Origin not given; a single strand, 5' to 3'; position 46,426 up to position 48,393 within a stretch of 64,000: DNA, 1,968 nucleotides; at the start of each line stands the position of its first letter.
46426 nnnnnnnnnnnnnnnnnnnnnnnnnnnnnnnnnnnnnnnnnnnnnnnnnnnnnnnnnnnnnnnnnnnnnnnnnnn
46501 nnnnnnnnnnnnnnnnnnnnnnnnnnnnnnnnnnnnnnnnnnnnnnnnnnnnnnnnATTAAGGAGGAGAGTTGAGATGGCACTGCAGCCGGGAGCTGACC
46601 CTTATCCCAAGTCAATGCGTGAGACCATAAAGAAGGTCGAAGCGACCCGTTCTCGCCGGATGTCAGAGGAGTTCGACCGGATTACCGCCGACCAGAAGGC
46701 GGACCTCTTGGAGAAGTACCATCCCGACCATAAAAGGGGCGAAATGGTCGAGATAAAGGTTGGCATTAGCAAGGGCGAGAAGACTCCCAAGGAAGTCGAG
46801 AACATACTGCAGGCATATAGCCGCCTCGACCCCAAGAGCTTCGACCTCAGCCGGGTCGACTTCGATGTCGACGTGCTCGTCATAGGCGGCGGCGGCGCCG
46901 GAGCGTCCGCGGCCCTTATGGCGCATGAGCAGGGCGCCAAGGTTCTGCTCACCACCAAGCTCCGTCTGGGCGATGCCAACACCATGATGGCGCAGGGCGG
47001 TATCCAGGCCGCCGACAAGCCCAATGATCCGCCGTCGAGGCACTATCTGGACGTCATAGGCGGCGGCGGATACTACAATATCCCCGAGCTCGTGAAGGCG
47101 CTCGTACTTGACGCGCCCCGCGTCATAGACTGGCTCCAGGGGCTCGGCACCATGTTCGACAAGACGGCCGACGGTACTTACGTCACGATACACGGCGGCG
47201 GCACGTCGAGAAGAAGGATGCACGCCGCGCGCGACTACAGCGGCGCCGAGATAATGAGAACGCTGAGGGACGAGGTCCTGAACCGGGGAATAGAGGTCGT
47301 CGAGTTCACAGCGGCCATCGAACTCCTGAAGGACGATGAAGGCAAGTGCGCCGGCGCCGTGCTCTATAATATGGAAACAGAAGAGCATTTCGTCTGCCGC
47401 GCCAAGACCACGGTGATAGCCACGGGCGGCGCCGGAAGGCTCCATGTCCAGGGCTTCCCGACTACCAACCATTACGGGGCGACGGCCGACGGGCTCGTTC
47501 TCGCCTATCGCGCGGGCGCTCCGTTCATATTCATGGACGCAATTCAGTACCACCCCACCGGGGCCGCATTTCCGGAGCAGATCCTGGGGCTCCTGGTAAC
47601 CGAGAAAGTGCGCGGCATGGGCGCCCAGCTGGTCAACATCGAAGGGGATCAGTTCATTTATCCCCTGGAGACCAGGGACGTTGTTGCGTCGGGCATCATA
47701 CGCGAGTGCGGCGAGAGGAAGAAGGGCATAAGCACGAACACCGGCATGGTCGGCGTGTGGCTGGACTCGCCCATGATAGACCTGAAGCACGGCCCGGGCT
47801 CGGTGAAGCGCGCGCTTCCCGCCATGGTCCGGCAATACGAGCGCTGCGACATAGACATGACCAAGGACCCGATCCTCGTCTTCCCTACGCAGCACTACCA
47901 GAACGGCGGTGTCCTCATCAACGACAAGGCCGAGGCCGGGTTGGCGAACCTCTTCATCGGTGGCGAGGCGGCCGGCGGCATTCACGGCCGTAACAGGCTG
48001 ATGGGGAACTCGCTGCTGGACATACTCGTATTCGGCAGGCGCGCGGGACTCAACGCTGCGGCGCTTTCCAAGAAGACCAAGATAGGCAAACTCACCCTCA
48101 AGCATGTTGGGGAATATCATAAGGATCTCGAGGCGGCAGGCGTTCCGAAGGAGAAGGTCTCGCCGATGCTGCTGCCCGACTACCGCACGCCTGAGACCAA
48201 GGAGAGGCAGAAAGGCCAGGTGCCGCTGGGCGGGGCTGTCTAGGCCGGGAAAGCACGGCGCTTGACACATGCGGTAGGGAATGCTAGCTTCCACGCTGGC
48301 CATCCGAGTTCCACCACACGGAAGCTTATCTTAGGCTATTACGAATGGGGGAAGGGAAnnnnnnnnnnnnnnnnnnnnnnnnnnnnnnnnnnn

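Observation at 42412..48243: hdrC-hdrB-hdrA fused in one operon with soluble SdhB/SdhA-like subunits (Tfr-like, possibly bifurcating fumarate-type reductase)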

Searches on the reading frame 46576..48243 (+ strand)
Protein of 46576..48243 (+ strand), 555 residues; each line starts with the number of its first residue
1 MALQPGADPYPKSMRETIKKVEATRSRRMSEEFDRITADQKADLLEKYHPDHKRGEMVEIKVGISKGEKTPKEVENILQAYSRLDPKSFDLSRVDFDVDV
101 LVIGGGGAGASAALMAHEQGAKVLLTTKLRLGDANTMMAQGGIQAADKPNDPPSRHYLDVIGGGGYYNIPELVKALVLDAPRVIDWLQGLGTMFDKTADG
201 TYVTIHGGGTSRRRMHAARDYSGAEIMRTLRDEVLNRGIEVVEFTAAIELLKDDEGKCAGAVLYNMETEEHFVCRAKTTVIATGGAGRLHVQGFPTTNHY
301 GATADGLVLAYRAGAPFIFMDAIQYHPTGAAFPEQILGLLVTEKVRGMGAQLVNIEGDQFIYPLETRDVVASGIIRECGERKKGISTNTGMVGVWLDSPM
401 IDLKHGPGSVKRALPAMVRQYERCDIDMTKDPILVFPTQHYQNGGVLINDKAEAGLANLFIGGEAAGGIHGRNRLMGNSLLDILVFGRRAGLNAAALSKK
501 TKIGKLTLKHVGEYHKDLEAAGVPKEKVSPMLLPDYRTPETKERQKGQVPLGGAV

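Call 3: search_protein_families(library=pfam, proteins=[window:46576-48243:+], max_evalue=0.01)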
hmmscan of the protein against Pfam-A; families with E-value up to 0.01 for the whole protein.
window:46576-48243:+ (555 aa): 7 families
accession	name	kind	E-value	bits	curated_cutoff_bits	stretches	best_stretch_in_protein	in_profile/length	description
PF00890.30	FAD_binding_2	-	1.4e-69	235.8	20.4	1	99-480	1-414/414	FAD binding domain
PF01266.30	DAO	-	3.1e-09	37.3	27.9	1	99-213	1-100/353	FAD dependent oxidoreductase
PF12831.13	FAD_oxidored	-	3.4e-08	33.6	27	1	99-128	1-30/416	FAD dependent oxidoreductase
PF07992.20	Pyr_redox_2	-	1.1e-06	28.7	26.1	1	99-295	2-120/291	Pyridine nucleotide-disulphide oxidoreductase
PF03486.20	HI0933_like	-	4e-06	26.9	50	1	99-287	2-166/244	HI0933-like protein Rossmann domain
PF01134.28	GIDA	-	5.9e-06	26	22.1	1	99-291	1-158/391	Glucose inhibited division protein A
PF01494.25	FAD_binding_3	-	0.00066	19.4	22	1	97-129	1-33/349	FAD binding domain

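Call 4: search_protein_families(library=ncbifam, proteins=[window:46576-48243:+], max_evalue=0.01)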
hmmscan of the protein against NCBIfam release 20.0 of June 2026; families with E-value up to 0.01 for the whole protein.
window:46576-48243:+ (555 aa): 65 families (the best 25 are shown)
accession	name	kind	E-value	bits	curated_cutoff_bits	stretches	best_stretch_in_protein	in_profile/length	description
NF004900.0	PRK06263.1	equivalog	3.2e-99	333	718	1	97-519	7-425/546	fumarate reductase (CoM/CoB) subunit TfrA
NF005866.0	PRK07803.1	equivalog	1.3e-82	278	819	2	97-362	8-285/631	fumarate reductase/succinate dehydrogenase flavoprotein subunit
TIGR00551.1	nadB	equivalog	1.7e-77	261.2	452.75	1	98-498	3-389/489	L-aspartate oxidase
NF005867.0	PRK07804.1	equivalog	7.6e-77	258.8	639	1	97-503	18-422/548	L-aspartate oxidase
TIGR01812.1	sdhA_frdA_Gneg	subfamily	1.4e-76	258.2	567.3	1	99-509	1-415/568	succinate dehydrogenase or fumarate reductase, flavoprotein subunit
NF005636.0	PRK07395.1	subfamily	2e-69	234.3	723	1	95-491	10-399/560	L-aspartate oxidase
NF005978.0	PRK08071.1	equivalog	2.2e-68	230.9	621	1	99-502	5-392/514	L-aspartate oxidase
NF005701.0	PRK07512.1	equivalog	1.7e-67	227.9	528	1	97-505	9-404/516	L-aspartate oxidase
NF006567.0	PRK09077.1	equivalog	2.2e-66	224.2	629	1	95-496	6-407/537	L-aspartate oxidase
NF004820.0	PRK06175.1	equivalog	1.6e-65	221.7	472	1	97-504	4-393/433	L-aspartate oxidase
TIGR01816.1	sdhA_forward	equivalog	5.3e-63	213.1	727.35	1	98-502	3-420/584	succinate dehydrogenase flavoprotein subunit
NF004724.0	PRK06069.1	subfamily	1.4e-60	205.1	826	1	97-508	5-424/577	succinate dehydrogenase/fumarate reductase flavoprotein subunit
TIGR01813.1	flavo_cyto_c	subfamily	9.6e-57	192.7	285.45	2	99-381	1-293/444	flavocytochrome c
NF042982.1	MFR_Fp_SdhA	equivalog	2.2e-56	191.5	1100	1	98-506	48-457/612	8-methylmenaquinol:fumarate reductase flavoprotein subunit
NF004613.0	PRK05945.1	equivalog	7.7e-54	183.2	824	1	97-507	3-422/575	succinate dehydrogenase/fumarate reductase flavoprotein subunit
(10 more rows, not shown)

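Call 5: find_homologous_proteins(query=window:46576-48243:+, max_evalue=1e-10)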
Query window:46576-48243:+ (555 aa): 8000 proteins with E <= 1e-10 among 8000 candidates; the best 120 are listed.
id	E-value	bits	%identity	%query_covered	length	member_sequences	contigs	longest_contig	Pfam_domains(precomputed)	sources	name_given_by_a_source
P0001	0.0e+0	1254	100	100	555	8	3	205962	PF01266.31,PF00890.31,PF07992.21,PF03486.21,PF01134.29,PF12831.14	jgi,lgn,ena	-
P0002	0.0e+0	1142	89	100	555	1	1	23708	PF01266.31,PF00890.31,PF07992.21,PF03486.21,PF01134.29,PF12831.14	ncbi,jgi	-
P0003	0.0e+0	1141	89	100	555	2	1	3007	PF01266.31,PF00890.31,PF07992.21,PF03486.21,PF12831.14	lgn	-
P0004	0.0e+0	1139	88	100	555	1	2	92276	PF01266.31,PF00890.31,PF07992.21,PF03486.21,PF01134.29,PF12831.14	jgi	jgi:succinate dehydrogenase/fumarate reductase flavoprotein subunit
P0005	0.0e+0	1115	86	100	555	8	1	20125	PF01266.31,PF00890.31,PF07992.21,PF03486.21,PF12831.14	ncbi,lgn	-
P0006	0.0e+0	1113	88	100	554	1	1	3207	PF01266.31,PF00890.31,PF07992.21,PF03486.21,PF01134.29,PF12831.14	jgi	jgi:succinate dehydrogenase/fumarate reductase flavoprotein subunit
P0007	0.0e+0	1038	80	99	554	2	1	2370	PF01266.31,PF00890.31,PF07992.21,PF03486.21,PF12831.14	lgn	-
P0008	0.0e+0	1037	80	99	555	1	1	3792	PF01266.31,PF00890.31,PF07992.21,PF03486.21,PF01134.29,PF12831.14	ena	-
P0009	0.0e+0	1033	78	100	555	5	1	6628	PF01266.31,PF00890.31,PF07992.21,PF03486.21,PF01494.26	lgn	-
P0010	0.0e+0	1031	80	99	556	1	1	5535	PF01266.31,PF00890.31,PF07992.21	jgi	jgi:succinate dehydrogenase / fumarate reductase flavoprotein subunit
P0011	0.0e+0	1029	80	99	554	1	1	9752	PF01266.31,PF00890.31,PF07992.21,PF03486.21,PF12831.14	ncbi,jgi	-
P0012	0.0e+0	1026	79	99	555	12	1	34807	PF01266.31,PF00890.31,PF07992.21,PF03486.21,PF12831.14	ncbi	-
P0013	0.0e+0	1026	79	100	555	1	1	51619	PF01266.31,PF00890.31,PF07992.21,PF03486.21,PF01134.29,PF12831.14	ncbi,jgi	jgi:succinate dehydrogenase / fumarate reductase flavoprotein subunit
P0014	0.0e+0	1025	79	99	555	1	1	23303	PF01266.31,PF00890.31,PF07992.21,PF03486.21,PF12831.14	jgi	jgi:succinate dehydrogenase / fumarate reductase flavoprotein subunit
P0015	0.0e+0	1025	80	100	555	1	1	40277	PF01266.31,PF00890.31,PF07992.21,PF03486.21,PF01134.29,PF12831.14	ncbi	ncbi:MAG: FAD-dependent oxidoreductase [Candidatus Eisenbacteria bacterium]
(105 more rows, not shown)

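Call 6: search_solved_structures(query=window:46576-48243:+, max_evalue=1e-10)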
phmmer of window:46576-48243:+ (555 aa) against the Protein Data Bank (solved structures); distinct sequences matched with E-value up to 1e-10: 53.
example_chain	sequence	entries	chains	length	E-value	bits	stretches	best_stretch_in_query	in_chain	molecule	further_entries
7d6v_A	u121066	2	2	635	2.6e-64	220.9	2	97-363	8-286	Succinate dehydrogenase subunit A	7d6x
5kxj_A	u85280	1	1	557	1.5e-49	172.1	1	95-493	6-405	L-aspartate oxidase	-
1chu_A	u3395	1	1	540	1.9e-49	171.8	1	97-490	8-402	PROTEIN (L-ASPARTATE OXIDASE)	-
1nek_A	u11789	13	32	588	1.7e-48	168.7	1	98-494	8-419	Succinate dehydrogenase flavoprotein subunit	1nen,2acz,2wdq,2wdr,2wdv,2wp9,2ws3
1knp_A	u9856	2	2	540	1.7e-48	168.6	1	97-490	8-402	L-aspartate oxidase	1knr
1d4c_A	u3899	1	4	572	2.3e-48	168.2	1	96-381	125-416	FLAVOCYTOCHROME C FUMARATE REDUCTASE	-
1ksu_A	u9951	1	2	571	3.1e-48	167.8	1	97-380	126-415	flavocytochrome c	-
1d4d_A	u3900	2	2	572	3.5e-48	167.6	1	96-381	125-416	FLAVOCYTOCHROME C FUMARATE REDUCTASE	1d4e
1q9i_A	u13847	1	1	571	1.7e-47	165.3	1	97-380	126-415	flavocytochrome c3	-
1p2h_A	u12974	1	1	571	1.8e-47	165.3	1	97-380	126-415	flavocytochrome c3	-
1p2e_A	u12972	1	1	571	1.8e-47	165.3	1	97-380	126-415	flavocytochrome c3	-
1qjd_A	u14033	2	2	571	1.8e-47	165.3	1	97-380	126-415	FLAVOCYTOCHROME C3 | Fumarate reductase flavoprotein subunit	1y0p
1jry_A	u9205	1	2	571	4.5e-47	164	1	97-380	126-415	FLAVOCYTOCHROME C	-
2b7s_A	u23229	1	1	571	4.5e-47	164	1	97-380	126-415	Fumarate reductase flavoprotein subunit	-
2b7r_A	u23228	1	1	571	4.9e-47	163.9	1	97-380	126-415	Fumarate reductase flavoprotein subunit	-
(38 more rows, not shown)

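Call 8: find_related_loci(query=A1, collection=genome_contigs, flank=8000)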
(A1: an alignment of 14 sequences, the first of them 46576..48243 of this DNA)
Query A1 (555 aa) in genome_contigs; peptide patterns used: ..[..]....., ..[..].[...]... (x = any residue, [..] = any of these).
600 stretches matched a pattern (row limit reached: there are more); 598 encode a relative of the query (tblastn E <= 1e-3); the best 80 are kept; 80 distinct loci.
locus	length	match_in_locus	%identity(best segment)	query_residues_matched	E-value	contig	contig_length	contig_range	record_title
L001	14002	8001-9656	79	1-552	0e+0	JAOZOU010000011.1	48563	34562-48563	MAG: bacterium isolate GMC4.maxbin2.282 GMC4_316_length_48563_cov_25.321246, whole genome shotgun sequence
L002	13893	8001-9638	66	7-552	0e+0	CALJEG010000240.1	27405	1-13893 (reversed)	MAG: uncultured bacterium isolate S1_Bin_METABAT__294_1 genome assembly, contig: c_000000110636, whole genome shotgun se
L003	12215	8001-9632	66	9-552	0e+0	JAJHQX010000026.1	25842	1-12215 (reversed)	MAG: Armatimonadota bacterium isolate Bin S17 scaffold_364_c1, whole genome shotgun sequence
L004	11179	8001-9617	65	8-545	0e+0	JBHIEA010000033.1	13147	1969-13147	MAG: bacterium isolate b3.sp2_bin.56 NODE_1462_length_13147_cov_9.234723, whole genome shotgun sequence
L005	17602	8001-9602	65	10-544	0e+0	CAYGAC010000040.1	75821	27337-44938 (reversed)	MAG TPA_asm: uncultured Thermoplasmatales archaeon isolate ERP108616_co1_401 genome assembly, contig: k119_859125, whole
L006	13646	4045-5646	66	3-537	0e+0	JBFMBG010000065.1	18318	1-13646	MAG: Bacillota bacterium isolate MAG158 MAG158_65, whole genome shotgun sequence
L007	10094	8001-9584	67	10-537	0e+0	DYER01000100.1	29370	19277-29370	MAG TPA_asm: Ammonifex sp. isolate Tomsk_66_11 Tomsk_k141_77907, whole genome shotgun sequence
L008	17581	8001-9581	66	10-537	0e+0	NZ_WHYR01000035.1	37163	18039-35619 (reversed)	Desulfofundulus thermobenzoicus strain DSM 14055 NODE_35_length_37163_cov_73.3067, whole genome shotgun sequence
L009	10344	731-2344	63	10-542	0e+0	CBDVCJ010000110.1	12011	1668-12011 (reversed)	MAG TPA_asm: uncultured Thermoplasmata archaeon isolate SRR22302367_concoct_193 genome assembly, contig: ERZ26661968.270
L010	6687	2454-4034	66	10-537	0e+0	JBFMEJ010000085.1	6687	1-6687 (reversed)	MAG: Bacillota bacterium isolate MAG242 MAG242_85, whole genome shotgun sequence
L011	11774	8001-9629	66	10-552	0e+0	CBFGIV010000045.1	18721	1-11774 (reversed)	MAG: candidate division WOR-3 bacterium isolate JZ-2_202302_bins_123.1 genome assembly, contig: NODE_45_length_18721_cov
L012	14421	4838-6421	66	10-536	0e+0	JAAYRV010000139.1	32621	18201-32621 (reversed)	MAG: Bacillota bacterium isolate AS23ysBPME_252 93346_AS23, whole genome shotgun sequence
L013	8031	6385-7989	64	10-544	0e+0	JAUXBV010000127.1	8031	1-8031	MAG: Fibrobacterota bacterium isolate CSMAG_2808 CSMAG_2808_k117_3878117_length_8031_cov_9.0000, whole genome shotgun se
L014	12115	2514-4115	65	6-537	0e+0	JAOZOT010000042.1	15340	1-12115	MAG: Anaerolineae bacterium isolate GMC4.maxbin2.235_sub GMC4_4505_length_15340_cov_20.393458, whole genome shotgun sequ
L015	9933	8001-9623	63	6-547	0e+0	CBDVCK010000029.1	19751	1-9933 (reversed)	MAG TPA_asm: uncultured Thermoplasmata archaeon isolate SRR22302367_concoct_124 genome assembly, contig: ERZ26661968.121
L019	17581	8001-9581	64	10-536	0e+0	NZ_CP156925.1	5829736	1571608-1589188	Sporomusa rhizae strain DSM 16652 chromosome, complete genome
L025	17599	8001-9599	62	4-536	0e+0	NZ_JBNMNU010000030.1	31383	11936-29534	MAG: Clostridium sp. isolate 3300053697_61 Ga0535652_0001641, whole genome shotgun sequence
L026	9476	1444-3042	64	10-542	0e+0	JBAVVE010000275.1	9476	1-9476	MAG: Candidatus Bathyarchaeia archaeon isolate MFD01647_ilm_asm_bin14 k127_185440, whole genome shotgun sequence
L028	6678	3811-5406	62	10-540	0e+0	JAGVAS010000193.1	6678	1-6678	MAG: Desulfovibrio sp. isolate DeMMO6_36 c_000000087028, whole genome shotgun sequence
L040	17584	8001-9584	63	9-536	0e+0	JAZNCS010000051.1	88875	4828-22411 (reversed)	MAG: Acutalibacteraceae bacterium isolate T1900044730_TS20190196.MAGScoT_cleanbin_000024 SGB_2005_k141_1596763, whole ge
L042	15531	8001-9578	62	10-534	0e+0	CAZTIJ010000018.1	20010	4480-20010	MAG TPA_asm: uncultured Clostridiaceae bacterium isolate binchicken_co32_482 genome assembly, contig: NODE_4017_length_2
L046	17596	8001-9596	62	10-536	0e+0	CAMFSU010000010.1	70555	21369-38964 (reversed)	MAG: uncultured Clostridia bacterium isolate SRR12203191_bin.7_metaWRAP_v1.3_MAG genome assembly, contig: ERZ10551834.97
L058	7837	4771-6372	61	10-543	0e+0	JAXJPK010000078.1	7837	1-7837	MAG: Clostridia bacterium isolate DOME_MAG_1672 1672_C0128_k141_189368, whole genome shotgun sequence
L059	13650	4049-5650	62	9-544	0e+0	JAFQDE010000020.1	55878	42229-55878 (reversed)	MAG: Tyzzerella sp. isolate RGIG1712 Goat_Cecum-2__c478, whole genome shotgun sequence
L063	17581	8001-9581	62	10-536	0e+0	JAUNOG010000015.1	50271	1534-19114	MAG: Ruminococcus sp. isolate S34M_St_103 NODE_234_length_50271_cov_8.385435, whole genome shotgun sequence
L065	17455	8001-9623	61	3-542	0e+0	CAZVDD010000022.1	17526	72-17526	MAG TPA_asm: uncultured bacterium isolate SRP231805_co4_173 genome assembly, contig: k141_322918, whole genome shotgun s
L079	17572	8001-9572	63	16-538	0e+0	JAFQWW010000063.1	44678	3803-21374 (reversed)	MAG: Clostridia bacterium isolate RGIG2224 Goat_Colon.Co__c2033455, whole genome shotgun sequence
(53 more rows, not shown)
